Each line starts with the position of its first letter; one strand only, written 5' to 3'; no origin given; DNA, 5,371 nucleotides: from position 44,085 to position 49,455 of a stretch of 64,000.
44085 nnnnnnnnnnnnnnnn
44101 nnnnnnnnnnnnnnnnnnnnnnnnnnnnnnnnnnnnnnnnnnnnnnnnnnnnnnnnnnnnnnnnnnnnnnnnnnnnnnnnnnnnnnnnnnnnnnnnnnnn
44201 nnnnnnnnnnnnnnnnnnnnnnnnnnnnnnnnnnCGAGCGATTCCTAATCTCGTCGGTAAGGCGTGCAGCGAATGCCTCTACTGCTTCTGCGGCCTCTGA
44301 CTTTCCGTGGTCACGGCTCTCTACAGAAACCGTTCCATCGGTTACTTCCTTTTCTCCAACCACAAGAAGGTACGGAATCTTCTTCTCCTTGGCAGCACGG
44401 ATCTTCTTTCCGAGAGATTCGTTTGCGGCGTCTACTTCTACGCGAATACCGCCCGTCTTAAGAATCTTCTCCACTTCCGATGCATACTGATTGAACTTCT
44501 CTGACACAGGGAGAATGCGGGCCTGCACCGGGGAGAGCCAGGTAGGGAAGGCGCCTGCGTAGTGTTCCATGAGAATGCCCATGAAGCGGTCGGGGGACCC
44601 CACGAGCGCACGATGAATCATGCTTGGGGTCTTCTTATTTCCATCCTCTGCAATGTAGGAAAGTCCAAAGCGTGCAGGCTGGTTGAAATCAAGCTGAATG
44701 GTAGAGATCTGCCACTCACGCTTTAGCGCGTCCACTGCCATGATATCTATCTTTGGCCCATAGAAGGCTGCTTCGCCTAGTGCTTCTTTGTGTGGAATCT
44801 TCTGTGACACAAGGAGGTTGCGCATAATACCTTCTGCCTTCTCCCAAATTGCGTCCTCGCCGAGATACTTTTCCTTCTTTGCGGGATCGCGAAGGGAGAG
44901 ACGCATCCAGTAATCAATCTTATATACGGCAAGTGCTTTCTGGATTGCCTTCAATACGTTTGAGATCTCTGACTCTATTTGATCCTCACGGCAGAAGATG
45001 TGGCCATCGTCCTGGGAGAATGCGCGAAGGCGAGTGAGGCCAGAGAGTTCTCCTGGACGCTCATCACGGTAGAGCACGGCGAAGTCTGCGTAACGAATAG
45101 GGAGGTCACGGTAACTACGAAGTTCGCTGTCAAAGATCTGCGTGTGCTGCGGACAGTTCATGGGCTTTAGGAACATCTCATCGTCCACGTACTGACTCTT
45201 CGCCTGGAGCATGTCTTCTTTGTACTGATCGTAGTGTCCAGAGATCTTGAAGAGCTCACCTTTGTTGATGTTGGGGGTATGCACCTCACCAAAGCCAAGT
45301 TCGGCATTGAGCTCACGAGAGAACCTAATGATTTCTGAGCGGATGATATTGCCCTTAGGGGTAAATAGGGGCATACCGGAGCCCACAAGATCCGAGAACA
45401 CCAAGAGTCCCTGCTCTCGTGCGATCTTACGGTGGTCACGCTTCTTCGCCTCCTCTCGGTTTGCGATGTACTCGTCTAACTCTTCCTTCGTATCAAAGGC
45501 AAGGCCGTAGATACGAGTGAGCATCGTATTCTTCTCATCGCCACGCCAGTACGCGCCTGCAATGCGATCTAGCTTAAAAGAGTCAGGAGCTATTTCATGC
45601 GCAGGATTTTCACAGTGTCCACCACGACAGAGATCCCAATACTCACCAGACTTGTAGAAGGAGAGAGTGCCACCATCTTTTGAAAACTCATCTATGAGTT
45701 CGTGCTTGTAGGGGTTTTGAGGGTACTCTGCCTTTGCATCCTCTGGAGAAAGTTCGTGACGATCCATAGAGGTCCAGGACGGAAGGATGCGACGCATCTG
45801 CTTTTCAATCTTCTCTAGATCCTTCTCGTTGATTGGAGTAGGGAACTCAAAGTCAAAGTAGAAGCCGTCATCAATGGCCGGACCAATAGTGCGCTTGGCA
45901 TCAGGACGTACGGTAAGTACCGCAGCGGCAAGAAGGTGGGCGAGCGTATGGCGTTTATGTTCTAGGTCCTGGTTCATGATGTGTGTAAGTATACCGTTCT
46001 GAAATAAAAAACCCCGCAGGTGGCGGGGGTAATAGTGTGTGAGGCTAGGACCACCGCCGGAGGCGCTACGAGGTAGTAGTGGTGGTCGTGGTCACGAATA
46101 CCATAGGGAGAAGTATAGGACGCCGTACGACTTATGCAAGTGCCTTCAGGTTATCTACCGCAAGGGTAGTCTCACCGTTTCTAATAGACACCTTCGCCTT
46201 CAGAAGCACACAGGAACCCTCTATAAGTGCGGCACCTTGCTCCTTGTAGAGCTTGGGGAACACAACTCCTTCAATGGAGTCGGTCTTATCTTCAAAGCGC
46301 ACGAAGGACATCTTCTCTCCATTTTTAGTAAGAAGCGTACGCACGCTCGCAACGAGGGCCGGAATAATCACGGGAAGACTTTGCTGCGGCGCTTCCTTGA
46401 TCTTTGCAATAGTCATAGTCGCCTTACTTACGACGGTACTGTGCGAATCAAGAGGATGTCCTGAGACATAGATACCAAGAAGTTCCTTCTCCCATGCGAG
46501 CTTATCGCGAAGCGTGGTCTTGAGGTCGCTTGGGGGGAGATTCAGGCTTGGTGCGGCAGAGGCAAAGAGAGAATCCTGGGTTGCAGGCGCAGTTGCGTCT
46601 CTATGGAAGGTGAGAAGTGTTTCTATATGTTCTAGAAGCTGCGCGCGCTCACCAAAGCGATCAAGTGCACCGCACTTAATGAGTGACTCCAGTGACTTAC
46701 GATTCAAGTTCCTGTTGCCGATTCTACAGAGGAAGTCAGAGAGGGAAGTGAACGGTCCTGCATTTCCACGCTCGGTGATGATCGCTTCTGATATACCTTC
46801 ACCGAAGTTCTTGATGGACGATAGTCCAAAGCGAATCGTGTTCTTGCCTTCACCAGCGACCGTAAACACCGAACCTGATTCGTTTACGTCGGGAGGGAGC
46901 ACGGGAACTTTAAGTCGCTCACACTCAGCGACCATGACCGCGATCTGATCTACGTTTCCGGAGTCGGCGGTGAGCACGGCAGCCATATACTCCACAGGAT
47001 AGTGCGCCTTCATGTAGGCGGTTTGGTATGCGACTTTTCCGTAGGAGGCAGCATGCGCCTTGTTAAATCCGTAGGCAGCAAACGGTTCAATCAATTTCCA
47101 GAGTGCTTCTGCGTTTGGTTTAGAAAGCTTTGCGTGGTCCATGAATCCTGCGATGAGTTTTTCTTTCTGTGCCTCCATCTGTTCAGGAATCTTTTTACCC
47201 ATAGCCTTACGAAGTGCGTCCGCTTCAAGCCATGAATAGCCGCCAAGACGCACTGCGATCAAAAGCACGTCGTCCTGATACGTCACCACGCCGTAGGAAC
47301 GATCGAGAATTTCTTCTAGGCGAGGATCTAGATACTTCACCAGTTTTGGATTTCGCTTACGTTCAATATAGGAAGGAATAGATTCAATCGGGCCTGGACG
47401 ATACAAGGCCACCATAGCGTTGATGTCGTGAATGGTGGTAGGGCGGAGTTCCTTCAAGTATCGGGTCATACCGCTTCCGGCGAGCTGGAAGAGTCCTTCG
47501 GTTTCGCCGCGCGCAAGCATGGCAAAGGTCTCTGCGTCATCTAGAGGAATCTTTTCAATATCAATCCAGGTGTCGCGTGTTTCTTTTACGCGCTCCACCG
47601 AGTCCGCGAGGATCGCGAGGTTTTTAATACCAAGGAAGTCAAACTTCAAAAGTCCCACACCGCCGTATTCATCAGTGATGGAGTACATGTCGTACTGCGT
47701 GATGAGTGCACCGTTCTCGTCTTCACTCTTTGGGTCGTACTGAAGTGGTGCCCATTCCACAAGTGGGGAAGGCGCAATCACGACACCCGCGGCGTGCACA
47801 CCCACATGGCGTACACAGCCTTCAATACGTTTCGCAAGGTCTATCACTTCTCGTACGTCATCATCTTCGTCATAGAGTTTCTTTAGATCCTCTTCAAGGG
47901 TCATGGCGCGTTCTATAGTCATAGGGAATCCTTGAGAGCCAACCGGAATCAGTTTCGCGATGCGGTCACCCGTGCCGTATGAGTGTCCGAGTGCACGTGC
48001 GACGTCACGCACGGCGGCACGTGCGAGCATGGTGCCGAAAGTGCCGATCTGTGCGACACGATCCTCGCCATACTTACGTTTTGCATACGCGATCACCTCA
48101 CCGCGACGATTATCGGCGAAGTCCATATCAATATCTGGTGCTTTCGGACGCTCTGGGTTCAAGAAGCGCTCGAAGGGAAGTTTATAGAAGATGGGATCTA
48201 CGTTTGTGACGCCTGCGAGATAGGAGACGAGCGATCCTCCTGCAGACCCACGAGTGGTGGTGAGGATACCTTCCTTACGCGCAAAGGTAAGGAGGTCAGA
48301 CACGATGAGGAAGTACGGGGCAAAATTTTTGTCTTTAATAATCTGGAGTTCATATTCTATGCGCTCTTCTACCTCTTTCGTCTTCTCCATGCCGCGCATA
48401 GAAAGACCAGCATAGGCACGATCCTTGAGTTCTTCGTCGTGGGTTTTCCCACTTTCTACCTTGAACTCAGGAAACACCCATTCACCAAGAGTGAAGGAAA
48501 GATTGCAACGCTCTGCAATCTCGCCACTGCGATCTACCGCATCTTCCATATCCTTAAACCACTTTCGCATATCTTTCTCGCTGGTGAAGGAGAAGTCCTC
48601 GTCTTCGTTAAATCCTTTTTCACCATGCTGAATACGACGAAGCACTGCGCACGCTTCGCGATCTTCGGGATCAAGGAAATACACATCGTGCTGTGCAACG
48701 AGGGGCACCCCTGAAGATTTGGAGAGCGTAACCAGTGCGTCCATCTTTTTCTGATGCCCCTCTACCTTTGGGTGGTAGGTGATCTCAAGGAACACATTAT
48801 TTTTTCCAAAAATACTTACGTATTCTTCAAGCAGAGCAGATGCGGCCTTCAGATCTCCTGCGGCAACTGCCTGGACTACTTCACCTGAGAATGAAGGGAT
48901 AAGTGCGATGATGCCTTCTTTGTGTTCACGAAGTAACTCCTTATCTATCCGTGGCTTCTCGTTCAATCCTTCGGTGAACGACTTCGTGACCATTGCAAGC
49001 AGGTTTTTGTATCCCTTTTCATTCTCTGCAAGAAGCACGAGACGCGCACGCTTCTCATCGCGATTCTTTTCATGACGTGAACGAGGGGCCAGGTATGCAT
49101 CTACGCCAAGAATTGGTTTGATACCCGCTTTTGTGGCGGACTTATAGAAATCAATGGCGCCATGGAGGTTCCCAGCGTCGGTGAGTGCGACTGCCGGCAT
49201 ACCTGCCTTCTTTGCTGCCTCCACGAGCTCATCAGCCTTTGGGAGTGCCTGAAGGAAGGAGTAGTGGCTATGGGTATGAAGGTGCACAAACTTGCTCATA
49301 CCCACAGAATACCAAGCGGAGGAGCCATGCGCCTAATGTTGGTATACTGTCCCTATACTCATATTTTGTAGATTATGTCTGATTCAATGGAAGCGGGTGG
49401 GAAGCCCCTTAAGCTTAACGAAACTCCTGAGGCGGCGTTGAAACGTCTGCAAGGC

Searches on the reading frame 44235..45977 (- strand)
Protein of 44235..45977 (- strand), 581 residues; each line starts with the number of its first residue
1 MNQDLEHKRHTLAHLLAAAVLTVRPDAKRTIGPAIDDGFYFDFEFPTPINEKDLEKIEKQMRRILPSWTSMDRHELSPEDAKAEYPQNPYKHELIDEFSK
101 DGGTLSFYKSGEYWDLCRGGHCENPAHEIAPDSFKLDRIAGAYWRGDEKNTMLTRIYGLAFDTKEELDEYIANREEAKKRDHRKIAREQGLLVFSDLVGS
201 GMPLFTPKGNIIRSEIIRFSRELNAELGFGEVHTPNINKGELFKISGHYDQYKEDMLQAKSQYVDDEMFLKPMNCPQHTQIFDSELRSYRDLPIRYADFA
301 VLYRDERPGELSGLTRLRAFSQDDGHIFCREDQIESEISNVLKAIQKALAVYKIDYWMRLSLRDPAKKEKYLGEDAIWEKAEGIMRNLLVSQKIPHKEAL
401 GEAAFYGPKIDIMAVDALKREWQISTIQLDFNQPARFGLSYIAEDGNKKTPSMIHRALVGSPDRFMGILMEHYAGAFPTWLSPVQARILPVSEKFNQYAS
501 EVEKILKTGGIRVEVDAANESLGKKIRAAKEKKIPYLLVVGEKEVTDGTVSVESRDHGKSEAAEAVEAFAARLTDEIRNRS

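Call 86: search_protein_families(library=pfam, proteins=[window:44235-45977:-], max_evalue=0.001)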
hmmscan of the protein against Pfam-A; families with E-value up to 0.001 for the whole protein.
window:44235-45977:- (581 aa): 3 families
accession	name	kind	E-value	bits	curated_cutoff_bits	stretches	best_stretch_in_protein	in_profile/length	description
PF00587.30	tRNA-synt_2b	-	1.2e-44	152.9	29.3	1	265-473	8-179/179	tRNA synthetase class II core domain (G, H, P, S and T)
PF03129.25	HGTP_anticodon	-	5.2e-23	81.4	21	1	485-564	1-83/94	Anticodon binding domain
PF07973.19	tRNA_SAD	-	4.7e-06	26.9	24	1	106-157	2-44/44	Threonyl and Alanyl tRNA synthetase second additional domain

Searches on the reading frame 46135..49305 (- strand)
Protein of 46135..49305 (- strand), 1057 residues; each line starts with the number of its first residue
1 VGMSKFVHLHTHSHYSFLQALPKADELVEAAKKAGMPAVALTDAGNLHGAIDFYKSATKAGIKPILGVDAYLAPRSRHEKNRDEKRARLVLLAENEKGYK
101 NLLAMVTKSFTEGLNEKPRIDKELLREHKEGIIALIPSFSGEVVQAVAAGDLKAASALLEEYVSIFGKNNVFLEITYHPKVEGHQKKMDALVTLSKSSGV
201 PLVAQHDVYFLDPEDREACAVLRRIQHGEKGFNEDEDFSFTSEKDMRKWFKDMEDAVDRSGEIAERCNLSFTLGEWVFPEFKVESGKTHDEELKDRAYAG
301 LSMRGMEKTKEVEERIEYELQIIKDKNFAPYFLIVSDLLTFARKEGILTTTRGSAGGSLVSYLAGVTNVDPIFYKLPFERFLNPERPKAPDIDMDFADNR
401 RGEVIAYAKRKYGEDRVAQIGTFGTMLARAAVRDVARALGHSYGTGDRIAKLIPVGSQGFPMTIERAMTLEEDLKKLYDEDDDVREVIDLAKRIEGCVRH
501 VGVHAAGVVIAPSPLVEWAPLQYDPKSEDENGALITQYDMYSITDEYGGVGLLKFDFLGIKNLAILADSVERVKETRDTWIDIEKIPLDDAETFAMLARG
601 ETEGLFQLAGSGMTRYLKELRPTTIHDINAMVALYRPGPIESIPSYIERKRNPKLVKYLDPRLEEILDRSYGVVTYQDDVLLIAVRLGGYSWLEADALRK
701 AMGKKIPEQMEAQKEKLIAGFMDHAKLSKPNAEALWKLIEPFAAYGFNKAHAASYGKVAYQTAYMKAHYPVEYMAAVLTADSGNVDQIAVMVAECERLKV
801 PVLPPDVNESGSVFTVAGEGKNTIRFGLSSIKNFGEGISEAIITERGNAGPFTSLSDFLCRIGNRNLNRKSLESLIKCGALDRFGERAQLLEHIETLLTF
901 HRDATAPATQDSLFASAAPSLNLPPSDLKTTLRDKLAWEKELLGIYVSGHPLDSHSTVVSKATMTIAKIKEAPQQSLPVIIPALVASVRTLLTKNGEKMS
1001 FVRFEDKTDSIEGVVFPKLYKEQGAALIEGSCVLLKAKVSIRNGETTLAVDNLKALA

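Call 86: search_protein_families(library=pfam, proteins=[window:46135-49305:-], max_evalue=0.001)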
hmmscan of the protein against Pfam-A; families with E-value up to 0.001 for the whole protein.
window:46135-49305:- (1057 aa): 6 families
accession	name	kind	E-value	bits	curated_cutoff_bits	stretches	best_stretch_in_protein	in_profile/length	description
PF07733.18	DNA_pol3_alpha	-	7.2e-89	298.3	23.9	1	292-559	2-260/260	Bacterial DNA polymerase III alpha NTPase domain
PF02811.25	PHP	-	2.9e-50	171.2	26.4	1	8-178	1-164/164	PHP domain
PF17657.6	DNA_pol3_finger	-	6.5e-49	165.9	22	1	562-722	1-163/166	Bacterial DNA polymerase III alpha subunit finger domain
PF14579.12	HHH_6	-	5e-28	97.6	25.6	1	800-889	2-89/90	Helix-hairpin-helix motif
PF01336.31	tRNA_anti-codon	-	2.7e-09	37.3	27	1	983-1054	5-73/75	OB-fold nucleic acid binding domain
PF15072.12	HROB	-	4.3e-06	27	30.8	1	981-1040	3-60/85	Homologous recombination OB-fold protein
